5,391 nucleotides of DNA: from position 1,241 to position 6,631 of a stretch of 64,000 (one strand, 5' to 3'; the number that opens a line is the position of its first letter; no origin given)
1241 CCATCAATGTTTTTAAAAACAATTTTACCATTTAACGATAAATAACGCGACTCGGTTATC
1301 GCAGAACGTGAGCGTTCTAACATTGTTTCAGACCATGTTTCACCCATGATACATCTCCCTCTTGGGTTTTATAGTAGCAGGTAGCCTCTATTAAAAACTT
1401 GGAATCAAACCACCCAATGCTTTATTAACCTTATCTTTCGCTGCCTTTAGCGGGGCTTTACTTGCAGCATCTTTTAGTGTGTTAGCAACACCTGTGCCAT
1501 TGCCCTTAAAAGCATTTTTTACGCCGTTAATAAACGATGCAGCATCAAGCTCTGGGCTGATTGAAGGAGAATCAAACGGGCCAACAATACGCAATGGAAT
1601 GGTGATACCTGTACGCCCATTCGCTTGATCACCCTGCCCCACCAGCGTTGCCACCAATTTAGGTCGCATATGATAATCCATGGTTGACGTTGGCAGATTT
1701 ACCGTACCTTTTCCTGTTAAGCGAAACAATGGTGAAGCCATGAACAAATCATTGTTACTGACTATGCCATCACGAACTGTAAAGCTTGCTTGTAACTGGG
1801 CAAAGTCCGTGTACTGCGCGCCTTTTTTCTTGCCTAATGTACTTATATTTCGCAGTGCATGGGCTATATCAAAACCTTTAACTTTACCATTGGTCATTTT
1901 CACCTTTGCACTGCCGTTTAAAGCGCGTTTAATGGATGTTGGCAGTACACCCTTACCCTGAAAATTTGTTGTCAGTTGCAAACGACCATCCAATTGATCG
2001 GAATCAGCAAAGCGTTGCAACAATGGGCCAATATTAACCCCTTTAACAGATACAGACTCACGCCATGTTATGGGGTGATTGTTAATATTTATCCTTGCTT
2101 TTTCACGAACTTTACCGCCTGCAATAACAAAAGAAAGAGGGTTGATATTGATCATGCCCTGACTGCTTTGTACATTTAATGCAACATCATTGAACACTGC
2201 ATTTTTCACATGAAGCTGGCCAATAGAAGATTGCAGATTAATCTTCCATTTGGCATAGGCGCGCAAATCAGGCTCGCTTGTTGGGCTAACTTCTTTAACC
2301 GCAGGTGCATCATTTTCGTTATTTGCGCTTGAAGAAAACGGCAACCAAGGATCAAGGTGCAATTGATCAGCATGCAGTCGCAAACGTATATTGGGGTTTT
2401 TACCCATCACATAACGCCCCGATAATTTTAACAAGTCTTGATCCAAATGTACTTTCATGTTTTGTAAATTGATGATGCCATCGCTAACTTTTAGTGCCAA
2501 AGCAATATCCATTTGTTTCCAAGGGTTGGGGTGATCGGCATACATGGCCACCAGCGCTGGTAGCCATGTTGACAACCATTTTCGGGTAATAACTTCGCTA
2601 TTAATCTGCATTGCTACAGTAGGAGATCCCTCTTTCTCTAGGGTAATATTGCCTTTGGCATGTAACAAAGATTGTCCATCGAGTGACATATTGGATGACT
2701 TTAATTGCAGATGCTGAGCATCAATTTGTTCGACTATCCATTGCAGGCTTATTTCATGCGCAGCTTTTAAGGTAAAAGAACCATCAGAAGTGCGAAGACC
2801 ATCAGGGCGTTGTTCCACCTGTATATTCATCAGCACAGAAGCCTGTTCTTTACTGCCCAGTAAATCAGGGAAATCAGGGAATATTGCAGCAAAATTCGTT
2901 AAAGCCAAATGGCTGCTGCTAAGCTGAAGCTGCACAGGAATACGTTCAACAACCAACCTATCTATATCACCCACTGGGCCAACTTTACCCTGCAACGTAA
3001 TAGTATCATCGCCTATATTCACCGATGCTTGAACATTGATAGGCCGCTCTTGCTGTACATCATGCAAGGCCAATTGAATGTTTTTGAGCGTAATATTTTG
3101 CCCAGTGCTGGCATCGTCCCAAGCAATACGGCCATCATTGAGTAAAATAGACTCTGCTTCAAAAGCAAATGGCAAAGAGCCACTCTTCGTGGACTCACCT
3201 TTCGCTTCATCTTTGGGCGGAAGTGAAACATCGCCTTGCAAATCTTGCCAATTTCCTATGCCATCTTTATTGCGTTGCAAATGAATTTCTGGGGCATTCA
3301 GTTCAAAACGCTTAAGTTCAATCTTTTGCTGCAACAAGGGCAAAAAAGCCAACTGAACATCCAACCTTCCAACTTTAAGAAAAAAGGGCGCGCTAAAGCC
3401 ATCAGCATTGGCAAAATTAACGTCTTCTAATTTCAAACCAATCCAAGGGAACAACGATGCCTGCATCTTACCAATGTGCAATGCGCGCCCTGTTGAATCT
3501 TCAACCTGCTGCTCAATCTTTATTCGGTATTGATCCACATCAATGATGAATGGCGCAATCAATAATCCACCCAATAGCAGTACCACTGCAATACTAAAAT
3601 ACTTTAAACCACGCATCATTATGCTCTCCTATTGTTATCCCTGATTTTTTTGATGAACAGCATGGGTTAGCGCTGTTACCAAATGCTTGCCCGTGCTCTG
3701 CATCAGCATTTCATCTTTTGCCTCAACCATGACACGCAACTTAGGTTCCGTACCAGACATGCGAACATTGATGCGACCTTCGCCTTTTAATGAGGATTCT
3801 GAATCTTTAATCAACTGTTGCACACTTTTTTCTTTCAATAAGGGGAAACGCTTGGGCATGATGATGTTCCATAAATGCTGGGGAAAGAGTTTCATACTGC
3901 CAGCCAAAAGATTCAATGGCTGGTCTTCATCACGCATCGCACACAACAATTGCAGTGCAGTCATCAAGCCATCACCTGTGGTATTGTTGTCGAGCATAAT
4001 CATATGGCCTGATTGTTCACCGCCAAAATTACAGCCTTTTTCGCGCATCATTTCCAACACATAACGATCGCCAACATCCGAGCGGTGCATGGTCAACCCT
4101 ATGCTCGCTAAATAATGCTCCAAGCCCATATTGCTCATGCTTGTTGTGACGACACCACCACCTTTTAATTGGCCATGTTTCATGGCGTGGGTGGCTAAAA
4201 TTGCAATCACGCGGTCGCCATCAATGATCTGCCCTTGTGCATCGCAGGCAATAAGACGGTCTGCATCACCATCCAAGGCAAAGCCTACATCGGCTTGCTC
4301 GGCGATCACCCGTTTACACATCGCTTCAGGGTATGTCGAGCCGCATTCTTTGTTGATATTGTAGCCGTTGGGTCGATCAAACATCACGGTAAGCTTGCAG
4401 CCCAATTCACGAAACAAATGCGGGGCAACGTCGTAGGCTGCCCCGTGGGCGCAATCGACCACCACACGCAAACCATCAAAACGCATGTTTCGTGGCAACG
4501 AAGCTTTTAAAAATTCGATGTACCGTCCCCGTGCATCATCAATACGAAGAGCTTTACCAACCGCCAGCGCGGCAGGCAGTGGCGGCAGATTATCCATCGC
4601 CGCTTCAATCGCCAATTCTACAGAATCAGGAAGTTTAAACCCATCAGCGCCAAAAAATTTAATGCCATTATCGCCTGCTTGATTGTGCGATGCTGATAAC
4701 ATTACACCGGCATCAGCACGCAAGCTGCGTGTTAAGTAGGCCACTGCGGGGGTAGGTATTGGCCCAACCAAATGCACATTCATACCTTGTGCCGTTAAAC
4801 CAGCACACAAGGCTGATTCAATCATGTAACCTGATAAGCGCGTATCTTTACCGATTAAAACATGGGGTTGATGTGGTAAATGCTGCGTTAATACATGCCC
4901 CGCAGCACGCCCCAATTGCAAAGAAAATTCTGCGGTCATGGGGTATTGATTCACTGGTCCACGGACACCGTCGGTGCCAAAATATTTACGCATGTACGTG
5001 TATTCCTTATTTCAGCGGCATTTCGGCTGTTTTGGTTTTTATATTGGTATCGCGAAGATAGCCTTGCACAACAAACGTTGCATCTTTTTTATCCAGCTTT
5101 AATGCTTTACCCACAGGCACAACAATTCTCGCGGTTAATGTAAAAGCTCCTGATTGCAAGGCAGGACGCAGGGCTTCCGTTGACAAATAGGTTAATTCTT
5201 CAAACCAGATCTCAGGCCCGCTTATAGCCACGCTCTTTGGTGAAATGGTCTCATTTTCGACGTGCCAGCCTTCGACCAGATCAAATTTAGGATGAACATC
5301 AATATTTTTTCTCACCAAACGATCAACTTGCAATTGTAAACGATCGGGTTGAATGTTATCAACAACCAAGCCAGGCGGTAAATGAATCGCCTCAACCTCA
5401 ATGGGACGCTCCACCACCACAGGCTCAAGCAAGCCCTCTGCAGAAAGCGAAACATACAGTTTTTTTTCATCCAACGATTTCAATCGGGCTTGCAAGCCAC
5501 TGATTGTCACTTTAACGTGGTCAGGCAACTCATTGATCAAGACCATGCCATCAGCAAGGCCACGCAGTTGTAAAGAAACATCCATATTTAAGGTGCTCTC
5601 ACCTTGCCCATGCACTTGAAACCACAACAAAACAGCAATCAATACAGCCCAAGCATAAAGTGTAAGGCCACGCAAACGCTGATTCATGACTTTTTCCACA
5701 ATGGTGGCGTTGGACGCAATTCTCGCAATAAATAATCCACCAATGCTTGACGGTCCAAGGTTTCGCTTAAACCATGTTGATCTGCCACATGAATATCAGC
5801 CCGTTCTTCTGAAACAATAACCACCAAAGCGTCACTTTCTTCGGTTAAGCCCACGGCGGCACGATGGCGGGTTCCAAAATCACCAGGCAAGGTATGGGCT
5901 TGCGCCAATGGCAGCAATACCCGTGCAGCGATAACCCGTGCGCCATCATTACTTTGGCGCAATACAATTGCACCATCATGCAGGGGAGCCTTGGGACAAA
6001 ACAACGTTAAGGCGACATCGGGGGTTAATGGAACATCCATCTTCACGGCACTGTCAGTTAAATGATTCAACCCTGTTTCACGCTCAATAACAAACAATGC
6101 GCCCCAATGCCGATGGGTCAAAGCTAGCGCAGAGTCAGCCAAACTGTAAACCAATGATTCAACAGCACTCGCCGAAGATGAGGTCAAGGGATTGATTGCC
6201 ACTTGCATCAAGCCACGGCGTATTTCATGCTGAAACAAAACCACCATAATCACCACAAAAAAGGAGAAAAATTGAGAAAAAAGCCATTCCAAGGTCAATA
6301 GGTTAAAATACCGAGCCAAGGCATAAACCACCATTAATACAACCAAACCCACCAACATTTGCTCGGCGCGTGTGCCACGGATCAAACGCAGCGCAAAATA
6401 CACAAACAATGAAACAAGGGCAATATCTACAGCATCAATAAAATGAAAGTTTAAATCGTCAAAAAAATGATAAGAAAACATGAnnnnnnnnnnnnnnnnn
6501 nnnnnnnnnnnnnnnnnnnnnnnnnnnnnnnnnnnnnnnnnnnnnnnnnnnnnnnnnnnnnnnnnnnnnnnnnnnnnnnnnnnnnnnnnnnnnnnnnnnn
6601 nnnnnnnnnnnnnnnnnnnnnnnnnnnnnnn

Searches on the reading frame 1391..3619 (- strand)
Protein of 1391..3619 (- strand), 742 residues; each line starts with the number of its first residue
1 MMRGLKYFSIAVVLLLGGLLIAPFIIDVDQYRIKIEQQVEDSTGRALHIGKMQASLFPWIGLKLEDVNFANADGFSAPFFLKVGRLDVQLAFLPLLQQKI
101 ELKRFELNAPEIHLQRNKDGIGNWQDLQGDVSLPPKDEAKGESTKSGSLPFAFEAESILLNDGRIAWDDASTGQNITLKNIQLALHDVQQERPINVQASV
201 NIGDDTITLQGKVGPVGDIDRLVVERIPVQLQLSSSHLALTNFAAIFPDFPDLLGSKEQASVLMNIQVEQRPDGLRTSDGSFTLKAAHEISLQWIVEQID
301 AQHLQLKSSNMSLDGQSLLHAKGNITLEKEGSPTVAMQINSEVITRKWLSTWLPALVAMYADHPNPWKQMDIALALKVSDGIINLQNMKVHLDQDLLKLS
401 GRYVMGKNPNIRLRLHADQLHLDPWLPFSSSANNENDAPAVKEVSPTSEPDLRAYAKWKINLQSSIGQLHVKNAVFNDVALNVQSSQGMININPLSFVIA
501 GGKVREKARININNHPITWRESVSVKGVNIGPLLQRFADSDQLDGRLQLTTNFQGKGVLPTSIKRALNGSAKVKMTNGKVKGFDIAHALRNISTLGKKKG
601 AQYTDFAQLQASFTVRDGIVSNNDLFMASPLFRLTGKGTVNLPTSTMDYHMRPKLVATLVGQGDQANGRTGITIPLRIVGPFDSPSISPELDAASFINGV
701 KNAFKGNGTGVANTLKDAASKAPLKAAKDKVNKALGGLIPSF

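Call 9: search_protein_families(library=pfam, proteins=[window:1391-3619:-], max_evalue=0.00001)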
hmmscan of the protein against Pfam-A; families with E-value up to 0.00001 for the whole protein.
window:1391-3619:- (742 aa): 3 families
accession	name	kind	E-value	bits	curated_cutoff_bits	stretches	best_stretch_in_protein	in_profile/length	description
PF05170.20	AsmA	-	1.3e-60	206.3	29.8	1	5-625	5-607/607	AsmA family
PF13116.12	YhdP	-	5.7e-26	91.2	46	2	11-202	16-189/1224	YhdP protein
PF05359.17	DUF748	-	9.4e-26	90.6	50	1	9-454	23-373/1037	Domain of Unknown Function (DUF748)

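Call 54: find_encoding_contigs(protein=window:1391-3619:-, flank=10000, max_places=1)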
Protein window:1391-3619:- (742 aa): no gene with exactly this product is on record in the collection.

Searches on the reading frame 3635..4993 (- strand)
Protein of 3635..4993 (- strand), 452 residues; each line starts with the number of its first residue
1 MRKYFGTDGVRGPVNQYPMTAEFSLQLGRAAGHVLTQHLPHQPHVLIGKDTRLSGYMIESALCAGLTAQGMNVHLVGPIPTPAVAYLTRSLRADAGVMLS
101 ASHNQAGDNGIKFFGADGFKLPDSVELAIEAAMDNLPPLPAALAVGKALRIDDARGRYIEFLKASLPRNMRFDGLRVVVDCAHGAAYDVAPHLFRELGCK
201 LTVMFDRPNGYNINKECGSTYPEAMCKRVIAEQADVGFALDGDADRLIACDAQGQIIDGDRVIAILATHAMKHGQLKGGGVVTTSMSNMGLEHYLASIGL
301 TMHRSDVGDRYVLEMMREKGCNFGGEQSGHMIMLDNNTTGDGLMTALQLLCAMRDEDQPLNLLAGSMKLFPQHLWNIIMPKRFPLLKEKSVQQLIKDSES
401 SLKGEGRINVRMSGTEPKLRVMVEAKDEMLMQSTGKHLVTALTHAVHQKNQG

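Call 9: search_protein_families(library=pfam, proteins=[window:3635-4993:-], max_evalue=0.00001)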
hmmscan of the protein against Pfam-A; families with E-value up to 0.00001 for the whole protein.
window:3635-4993:- (452 aa): 4 families
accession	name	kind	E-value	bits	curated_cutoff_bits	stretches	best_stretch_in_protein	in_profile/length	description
PF02878.22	PGM_PMM_I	-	5e-45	153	22.5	1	2-135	1-133/138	Phosphoglucomutase/phosphomannomutase, alpha/beta/alpha domain I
PF02880.22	PGM_PMM_III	-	6e-35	120.3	20.7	1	258-365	1-110/115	Phosphoglucomutase/phosphomannomutase, alpha/beta/alpha domain III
PF02879.22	PGM_PMM_II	-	1.6e-16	61.2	29.3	1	157-254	2-103/103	Phosphoglucomutase/phosphomannomutase, alpha/beta/alpha domain II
PF00408.26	PGM_PMM_IV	-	2.6e-12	47.1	23.1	1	376-430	3-57/68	Phosphoglucomutase/phosphomannomutase, C-terminal domain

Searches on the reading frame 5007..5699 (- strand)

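Call 9: search_protein_families(library=pfam, proteins=[window:5007-5699:-], max_evalue=0.00001)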
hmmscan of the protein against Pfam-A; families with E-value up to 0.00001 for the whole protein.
window:5007-5699:- (230 aa): 1 family
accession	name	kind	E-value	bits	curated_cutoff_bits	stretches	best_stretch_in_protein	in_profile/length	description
PF07949.17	YbbR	-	8.8e-09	36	22.3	0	46-123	10-79/81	YbbR-like protein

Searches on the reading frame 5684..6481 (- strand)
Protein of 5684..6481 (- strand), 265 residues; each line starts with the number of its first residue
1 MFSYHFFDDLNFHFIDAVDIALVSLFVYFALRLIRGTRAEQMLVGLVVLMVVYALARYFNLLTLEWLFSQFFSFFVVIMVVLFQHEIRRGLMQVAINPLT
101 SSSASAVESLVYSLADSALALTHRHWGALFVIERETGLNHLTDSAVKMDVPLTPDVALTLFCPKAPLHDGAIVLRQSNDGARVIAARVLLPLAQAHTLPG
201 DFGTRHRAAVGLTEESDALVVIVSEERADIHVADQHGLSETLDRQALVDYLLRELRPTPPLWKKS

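Call 9: search_protein_families(library=pfam, proteins=[window:5684-6481:-], max_evalue=0.00001)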
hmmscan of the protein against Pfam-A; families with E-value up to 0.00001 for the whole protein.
window:5684-6481:- (265 aa): 2 families
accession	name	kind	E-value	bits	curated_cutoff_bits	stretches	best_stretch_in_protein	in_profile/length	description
PF02457.21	DAC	-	1.4e-30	105.8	27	1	120-235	6-116/119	DisA bacterial checkpoint controller nucleotide-binding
PF19293.4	CdaA_N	-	3.6e-09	37.1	23.8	1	10-87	3-81/81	CdaA N-terminal transmembrane domain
